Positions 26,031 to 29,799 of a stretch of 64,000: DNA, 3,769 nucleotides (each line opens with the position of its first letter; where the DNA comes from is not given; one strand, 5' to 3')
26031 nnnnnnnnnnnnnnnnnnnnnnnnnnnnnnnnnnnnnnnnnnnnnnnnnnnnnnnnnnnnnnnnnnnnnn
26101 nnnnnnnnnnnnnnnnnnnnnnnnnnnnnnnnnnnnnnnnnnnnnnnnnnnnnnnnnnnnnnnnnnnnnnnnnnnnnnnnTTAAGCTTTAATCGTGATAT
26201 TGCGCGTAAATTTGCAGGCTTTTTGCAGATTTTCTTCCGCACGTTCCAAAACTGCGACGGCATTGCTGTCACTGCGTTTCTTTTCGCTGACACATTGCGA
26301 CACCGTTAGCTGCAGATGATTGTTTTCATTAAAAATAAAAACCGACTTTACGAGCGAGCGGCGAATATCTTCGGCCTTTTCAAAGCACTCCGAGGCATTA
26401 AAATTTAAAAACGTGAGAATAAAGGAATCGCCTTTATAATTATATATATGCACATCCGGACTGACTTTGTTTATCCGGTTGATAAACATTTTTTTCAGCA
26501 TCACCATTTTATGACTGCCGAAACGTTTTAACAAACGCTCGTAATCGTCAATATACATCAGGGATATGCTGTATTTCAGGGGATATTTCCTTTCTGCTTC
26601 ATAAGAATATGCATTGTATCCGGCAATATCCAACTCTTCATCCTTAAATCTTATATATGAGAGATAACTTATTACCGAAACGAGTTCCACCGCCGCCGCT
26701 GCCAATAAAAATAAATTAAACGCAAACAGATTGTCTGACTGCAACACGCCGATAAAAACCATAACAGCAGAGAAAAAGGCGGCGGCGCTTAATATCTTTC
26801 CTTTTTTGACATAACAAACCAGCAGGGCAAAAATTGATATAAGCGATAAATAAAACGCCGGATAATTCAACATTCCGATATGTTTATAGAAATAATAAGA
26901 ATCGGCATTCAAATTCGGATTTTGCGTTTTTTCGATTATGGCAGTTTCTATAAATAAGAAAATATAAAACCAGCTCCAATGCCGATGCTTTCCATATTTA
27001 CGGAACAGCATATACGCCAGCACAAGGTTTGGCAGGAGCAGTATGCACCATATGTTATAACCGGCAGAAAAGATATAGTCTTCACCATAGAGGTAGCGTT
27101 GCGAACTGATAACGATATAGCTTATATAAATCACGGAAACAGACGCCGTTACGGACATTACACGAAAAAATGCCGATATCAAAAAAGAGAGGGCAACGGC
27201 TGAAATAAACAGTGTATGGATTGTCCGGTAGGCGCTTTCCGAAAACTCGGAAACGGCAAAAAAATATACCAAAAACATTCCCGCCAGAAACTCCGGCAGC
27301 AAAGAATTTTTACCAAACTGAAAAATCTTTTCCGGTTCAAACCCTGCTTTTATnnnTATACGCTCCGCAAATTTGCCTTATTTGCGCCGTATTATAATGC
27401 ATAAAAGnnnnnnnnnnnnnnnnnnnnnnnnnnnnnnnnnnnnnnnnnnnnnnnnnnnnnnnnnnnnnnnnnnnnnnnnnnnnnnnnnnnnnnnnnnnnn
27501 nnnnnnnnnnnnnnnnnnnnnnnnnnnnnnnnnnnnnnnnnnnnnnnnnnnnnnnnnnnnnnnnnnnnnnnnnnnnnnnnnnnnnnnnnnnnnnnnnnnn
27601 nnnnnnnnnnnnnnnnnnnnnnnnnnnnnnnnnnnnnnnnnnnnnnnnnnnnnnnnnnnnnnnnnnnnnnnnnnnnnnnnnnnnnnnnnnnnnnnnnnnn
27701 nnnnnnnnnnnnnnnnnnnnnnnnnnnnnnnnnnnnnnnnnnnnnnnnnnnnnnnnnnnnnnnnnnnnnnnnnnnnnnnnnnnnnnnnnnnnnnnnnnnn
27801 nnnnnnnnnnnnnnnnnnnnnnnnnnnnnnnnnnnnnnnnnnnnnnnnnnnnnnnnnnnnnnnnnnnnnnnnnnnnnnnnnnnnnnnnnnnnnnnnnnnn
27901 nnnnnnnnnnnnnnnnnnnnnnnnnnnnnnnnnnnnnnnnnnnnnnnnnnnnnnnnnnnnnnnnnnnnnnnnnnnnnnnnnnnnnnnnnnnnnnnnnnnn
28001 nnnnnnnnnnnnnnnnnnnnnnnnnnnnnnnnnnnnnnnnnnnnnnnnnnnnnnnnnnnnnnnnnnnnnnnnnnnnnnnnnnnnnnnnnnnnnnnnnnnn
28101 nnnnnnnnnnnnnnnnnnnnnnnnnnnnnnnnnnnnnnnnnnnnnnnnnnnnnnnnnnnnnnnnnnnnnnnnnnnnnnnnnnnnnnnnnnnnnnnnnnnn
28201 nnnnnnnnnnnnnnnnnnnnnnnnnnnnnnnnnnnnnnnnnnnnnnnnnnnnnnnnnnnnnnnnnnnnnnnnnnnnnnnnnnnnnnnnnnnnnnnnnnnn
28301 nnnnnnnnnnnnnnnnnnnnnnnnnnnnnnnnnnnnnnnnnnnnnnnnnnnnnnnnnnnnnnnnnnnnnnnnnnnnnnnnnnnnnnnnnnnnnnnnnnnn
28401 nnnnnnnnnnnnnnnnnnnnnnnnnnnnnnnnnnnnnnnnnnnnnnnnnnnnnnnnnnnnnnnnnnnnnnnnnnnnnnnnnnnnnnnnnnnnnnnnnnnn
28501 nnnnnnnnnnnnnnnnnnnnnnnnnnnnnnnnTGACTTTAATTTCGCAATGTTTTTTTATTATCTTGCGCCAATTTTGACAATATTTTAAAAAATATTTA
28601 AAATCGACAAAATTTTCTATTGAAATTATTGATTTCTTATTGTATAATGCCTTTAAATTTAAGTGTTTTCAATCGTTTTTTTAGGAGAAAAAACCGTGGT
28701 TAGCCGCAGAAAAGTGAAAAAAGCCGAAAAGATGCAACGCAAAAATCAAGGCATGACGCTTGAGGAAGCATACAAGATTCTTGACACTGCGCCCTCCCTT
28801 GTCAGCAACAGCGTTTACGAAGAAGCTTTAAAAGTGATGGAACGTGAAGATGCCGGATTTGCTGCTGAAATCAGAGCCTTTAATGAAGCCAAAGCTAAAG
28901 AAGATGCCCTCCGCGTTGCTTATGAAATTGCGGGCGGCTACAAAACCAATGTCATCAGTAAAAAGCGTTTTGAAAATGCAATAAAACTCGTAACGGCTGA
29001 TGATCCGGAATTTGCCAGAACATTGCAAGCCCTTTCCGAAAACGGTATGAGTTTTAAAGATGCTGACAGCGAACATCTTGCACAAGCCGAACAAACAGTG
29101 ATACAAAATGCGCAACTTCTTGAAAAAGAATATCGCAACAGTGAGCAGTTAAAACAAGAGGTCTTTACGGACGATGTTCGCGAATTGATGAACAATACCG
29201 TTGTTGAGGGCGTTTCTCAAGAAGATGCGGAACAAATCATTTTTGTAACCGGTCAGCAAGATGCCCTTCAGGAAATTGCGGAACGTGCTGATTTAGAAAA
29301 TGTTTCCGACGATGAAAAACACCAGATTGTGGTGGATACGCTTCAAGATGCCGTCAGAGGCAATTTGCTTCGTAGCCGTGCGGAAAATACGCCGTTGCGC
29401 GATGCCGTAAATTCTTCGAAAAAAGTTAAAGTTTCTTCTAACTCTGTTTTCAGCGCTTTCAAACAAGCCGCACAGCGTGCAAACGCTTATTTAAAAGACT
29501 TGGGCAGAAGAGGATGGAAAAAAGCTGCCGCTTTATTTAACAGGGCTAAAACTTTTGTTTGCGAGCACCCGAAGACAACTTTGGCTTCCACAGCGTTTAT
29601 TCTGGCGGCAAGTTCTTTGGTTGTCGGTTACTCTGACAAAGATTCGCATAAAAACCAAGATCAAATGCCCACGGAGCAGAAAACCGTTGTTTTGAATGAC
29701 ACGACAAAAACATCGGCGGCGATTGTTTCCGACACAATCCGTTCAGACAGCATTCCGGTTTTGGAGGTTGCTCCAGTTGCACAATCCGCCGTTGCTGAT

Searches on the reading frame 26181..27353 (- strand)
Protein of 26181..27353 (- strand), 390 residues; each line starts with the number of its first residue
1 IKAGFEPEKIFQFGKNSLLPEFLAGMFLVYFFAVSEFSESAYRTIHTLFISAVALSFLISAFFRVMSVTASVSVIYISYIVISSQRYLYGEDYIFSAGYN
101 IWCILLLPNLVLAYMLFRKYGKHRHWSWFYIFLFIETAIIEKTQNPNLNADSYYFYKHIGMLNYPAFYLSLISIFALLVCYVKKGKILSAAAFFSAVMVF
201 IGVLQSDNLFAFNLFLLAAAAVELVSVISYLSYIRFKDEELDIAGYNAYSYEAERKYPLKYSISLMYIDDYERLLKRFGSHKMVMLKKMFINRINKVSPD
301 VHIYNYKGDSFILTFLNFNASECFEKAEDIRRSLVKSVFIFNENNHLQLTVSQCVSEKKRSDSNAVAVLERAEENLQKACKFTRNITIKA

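Call 28: search_protein_families(library=pfam, proteins=[window:26181-27353:-], max_evalue=0.01)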
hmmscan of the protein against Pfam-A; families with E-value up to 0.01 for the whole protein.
window:26181-27353:- (390 aa): 1 family
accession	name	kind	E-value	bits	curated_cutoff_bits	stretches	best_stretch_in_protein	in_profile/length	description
PF00990.26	GGDEF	-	0.00085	19.6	23.8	1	260-381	32-156/161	Diguanylate cyclase, GGDEF domain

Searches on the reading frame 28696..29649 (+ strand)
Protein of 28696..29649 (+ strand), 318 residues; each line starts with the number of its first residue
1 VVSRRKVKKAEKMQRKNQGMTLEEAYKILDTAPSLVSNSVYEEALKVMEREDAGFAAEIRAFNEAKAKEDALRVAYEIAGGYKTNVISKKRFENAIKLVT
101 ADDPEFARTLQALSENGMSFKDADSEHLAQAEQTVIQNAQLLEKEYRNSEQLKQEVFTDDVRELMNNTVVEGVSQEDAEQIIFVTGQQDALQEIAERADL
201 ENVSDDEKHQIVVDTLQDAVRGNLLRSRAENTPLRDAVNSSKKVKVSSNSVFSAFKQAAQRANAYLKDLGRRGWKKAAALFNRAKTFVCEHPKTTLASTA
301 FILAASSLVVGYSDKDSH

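Call 63: predict_structure(alignment_id=A4)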
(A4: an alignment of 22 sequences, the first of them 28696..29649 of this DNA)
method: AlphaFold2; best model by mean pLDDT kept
length: 318 residues; sequences in the alignment: 22
mean_pLDDT: 87.2   pTM: 0.61
mean pLDDT of the five models: 87.2, 86.0, 82.8, 81.9, 81.5
residues with pLDDT >= 90: 196; 70-90: 86; 50-70: 27; < 50: 9
segments of 3 or more residues with pLDDT < 50: 308-310, 312-315
pLDDT, mean of each block of 10 residues (from residue 1): 79 77 91 85 92 92 90 91 76 93 88 80 76 92 94 97 98 94 96 92 96 98 97 97 97 94 93 90 87 61 53 50
secondary structure, 60 per line:
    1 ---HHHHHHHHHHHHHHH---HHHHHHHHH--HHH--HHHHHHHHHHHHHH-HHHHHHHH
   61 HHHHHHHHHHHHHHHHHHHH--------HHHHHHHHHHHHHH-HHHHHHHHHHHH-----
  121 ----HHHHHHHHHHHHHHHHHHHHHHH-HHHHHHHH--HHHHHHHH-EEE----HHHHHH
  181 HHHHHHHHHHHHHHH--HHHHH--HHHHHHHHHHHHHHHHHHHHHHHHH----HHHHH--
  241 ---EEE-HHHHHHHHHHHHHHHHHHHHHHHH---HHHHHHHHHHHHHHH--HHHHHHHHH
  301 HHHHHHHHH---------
elements in order: H4-18 H22-30 H38-51 H53-80 H89-102 H104-115 H125-147 H149-156 H159-166 E168-170 H175-195 H198-202 H205-229 H234-238 E244-246 H248-271 H275-289 H292-309
